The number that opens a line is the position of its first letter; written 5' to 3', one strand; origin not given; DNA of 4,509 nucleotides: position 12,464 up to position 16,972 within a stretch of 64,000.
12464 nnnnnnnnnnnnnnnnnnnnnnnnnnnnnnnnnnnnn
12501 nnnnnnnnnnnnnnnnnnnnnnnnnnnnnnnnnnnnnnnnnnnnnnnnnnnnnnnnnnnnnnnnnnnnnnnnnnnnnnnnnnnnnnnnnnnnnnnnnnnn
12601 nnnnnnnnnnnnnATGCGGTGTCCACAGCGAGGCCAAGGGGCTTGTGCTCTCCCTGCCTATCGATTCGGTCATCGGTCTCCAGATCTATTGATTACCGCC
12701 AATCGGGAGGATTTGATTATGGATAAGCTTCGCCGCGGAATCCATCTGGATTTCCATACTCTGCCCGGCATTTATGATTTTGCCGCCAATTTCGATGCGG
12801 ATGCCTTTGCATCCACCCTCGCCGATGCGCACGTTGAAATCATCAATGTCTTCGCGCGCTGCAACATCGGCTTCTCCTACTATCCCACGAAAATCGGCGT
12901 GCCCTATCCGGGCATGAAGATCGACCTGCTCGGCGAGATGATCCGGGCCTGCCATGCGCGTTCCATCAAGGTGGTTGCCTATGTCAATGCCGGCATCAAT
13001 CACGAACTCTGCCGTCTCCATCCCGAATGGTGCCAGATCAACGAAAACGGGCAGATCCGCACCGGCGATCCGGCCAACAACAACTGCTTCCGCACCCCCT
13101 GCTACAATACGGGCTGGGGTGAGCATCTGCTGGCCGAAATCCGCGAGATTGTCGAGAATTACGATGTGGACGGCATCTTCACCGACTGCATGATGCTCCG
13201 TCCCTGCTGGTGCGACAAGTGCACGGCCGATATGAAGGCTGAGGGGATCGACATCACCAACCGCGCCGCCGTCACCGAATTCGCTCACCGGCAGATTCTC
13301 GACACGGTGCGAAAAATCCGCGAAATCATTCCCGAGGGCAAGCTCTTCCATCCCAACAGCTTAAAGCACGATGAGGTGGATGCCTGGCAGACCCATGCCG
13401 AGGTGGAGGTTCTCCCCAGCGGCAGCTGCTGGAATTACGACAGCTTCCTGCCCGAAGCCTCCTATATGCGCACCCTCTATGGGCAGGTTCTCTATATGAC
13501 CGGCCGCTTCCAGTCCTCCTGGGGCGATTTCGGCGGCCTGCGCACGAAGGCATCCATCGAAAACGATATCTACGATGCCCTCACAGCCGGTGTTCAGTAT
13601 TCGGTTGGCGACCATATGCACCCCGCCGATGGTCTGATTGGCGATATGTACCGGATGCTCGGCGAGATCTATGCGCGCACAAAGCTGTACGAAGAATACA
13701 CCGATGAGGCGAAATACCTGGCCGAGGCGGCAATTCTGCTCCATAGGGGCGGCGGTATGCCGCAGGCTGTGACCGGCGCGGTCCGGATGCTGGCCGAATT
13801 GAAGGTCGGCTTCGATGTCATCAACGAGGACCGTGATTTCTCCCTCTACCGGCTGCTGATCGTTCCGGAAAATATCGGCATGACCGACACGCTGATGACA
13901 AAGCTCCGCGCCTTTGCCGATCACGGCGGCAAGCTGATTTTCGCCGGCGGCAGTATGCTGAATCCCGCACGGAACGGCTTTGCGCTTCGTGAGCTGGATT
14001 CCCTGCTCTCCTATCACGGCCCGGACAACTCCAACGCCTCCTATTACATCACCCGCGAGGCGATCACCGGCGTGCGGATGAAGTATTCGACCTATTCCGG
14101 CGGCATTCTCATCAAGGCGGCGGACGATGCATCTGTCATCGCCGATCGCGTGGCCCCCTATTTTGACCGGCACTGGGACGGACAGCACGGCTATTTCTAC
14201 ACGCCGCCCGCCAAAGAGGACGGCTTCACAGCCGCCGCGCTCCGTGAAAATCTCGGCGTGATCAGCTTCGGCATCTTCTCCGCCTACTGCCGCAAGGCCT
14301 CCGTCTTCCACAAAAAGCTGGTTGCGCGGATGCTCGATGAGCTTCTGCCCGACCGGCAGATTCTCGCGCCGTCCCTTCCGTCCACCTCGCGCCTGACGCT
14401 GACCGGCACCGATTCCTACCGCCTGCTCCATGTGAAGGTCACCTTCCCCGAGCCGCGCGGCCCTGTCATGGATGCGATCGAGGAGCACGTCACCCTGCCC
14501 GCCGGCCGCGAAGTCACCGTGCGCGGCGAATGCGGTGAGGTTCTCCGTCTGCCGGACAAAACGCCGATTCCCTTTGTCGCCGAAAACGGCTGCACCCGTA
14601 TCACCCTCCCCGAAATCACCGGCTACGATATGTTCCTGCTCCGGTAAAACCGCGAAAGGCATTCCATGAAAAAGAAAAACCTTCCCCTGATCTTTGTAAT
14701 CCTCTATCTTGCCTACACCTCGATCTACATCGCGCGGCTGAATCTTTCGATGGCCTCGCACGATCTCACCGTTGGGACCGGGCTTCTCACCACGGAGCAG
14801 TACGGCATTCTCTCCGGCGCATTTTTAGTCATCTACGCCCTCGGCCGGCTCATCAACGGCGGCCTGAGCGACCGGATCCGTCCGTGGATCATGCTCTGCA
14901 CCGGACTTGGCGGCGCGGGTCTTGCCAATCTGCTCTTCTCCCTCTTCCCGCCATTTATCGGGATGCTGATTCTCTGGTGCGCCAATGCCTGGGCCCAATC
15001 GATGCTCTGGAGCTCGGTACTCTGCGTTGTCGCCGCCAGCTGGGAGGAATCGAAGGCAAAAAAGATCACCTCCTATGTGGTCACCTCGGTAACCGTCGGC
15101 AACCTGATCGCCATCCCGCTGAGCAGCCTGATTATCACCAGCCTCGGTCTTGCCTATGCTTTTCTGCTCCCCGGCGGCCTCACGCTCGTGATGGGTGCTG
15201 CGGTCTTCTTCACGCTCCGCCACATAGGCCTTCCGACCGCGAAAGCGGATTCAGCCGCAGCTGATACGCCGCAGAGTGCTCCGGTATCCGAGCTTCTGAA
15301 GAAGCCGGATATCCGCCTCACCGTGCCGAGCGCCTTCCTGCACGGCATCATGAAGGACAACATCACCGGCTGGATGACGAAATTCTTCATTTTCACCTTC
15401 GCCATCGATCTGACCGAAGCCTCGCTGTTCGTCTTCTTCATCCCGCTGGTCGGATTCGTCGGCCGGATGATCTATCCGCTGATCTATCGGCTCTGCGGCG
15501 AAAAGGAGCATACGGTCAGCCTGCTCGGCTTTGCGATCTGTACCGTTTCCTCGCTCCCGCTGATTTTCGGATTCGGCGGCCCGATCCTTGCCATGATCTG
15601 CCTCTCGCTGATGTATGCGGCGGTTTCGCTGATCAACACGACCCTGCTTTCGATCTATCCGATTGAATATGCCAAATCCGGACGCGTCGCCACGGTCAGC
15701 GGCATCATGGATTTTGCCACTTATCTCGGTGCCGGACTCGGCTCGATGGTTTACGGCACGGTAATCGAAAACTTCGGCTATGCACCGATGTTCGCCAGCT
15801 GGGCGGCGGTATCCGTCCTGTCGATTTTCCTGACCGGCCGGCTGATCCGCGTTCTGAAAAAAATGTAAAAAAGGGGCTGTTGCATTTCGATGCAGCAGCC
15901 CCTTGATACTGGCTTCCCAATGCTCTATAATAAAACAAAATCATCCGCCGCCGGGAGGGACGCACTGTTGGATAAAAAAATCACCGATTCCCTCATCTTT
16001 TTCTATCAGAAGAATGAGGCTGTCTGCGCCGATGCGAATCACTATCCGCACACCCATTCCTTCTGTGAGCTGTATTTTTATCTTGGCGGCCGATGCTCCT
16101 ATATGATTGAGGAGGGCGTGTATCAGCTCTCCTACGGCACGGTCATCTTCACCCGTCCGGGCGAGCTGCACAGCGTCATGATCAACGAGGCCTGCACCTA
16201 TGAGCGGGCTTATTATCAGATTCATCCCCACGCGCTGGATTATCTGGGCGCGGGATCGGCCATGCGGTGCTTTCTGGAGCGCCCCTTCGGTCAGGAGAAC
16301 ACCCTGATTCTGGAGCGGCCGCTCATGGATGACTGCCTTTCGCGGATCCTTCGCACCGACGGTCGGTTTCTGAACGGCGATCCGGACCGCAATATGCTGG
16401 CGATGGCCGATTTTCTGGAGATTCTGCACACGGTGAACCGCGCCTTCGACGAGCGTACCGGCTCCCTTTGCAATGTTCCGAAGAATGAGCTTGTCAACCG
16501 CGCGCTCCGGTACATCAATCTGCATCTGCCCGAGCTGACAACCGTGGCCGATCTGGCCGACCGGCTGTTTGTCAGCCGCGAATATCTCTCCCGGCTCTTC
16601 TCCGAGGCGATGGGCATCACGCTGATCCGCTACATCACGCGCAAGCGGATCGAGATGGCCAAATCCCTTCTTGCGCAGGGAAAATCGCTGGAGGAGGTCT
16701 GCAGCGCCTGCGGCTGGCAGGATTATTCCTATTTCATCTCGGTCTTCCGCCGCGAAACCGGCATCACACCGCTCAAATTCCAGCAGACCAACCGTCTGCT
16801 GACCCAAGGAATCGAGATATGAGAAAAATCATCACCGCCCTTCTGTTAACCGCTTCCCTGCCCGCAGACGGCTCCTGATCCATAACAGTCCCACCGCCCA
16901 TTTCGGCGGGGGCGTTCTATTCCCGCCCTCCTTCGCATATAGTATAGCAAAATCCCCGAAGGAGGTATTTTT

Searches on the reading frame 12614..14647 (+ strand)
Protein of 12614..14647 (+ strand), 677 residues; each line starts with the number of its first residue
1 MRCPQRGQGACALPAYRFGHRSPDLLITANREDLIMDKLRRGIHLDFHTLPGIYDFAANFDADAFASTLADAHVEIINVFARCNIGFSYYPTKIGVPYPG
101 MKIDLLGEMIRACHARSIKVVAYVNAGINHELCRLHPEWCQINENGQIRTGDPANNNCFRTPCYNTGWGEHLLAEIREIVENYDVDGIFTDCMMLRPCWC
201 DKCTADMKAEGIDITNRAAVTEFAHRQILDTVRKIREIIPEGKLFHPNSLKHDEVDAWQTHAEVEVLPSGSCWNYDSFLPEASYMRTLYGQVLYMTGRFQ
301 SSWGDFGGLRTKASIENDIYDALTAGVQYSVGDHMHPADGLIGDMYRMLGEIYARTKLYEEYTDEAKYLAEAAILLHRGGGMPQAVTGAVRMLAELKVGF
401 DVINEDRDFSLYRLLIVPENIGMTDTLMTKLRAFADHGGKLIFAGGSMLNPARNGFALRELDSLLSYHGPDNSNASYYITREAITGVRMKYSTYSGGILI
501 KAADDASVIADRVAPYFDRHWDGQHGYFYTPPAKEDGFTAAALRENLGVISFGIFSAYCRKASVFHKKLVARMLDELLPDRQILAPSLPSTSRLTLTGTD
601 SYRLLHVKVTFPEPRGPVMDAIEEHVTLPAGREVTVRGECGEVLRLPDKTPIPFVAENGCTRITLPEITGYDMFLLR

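Call 44: search_protein_families(library=pfam, proteins=[window:12614-14647:+], max_evalue=0.00001)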
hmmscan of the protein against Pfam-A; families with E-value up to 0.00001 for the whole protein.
window:12614-14647:+ (677 aa): 4 families
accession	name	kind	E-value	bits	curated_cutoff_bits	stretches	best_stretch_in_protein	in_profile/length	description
PF14871.12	GHL6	-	1.5e-34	119.5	35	1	61-191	1-131/132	Hypothetical glycosyl hydrolase 6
PF08532.16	Glyco_hydro_42M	-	1.2e-08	35.2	25.8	1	391-443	37-89/207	Beta-galactosidase trimerisation domain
PF02638.21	GHL10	-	3.9e-07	29.9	27.9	1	103-191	69-161/311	Glycosyl hydrolase-like 10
PF01120.23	Alpha_L_fucos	-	2.4e-06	27.7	25.2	1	57-206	91-217/345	Alpha-L-fucosidase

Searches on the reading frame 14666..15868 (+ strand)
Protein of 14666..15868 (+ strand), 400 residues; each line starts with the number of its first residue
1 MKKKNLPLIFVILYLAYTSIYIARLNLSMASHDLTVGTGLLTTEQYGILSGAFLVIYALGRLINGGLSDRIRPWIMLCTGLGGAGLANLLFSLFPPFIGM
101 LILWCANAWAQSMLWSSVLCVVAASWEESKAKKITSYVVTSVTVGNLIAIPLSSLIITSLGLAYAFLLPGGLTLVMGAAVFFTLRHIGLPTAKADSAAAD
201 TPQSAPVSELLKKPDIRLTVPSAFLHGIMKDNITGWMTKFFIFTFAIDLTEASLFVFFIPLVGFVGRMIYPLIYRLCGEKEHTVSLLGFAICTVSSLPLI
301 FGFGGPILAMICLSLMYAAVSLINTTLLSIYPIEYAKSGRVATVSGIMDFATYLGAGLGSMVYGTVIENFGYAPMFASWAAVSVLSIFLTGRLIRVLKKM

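Call 44: search_protein_families(library=pfam, proteins=[window:14666-15868:+], max_evalue=0.00001)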
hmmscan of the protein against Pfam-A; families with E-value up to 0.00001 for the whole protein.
window:14666-15868:+ (400 aa): 1 family
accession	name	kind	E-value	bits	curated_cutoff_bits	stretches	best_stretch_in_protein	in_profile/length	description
PF07690.21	MFS_1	-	2.7e-28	99.3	33.4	1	13-359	5-346/347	Major Facilitator Superfamily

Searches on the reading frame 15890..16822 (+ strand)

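Call 44: search_protein_families(library=pfam, proteins=[window:15890-16822:+], max_evalue=0.00001)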
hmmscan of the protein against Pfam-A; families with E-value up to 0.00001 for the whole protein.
window:15890-16822:+ (310 aa): 3 families
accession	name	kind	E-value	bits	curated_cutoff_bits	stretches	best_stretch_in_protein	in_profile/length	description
PF12833.13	HTH_18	-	3.8e-21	75.6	33.6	1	222-299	1-79/80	Helix-turn-helix domain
PF00165.29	HTH_AraC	-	6.5e-18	64.8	26.6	2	262-298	6-41/42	Bacterial regulatory helix-turn-helix proteins, AraC family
PF02311.25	AraC_binding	-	1.1e-08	35.4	21.1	1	50-100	15-65/135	AraC-like ligand binding domain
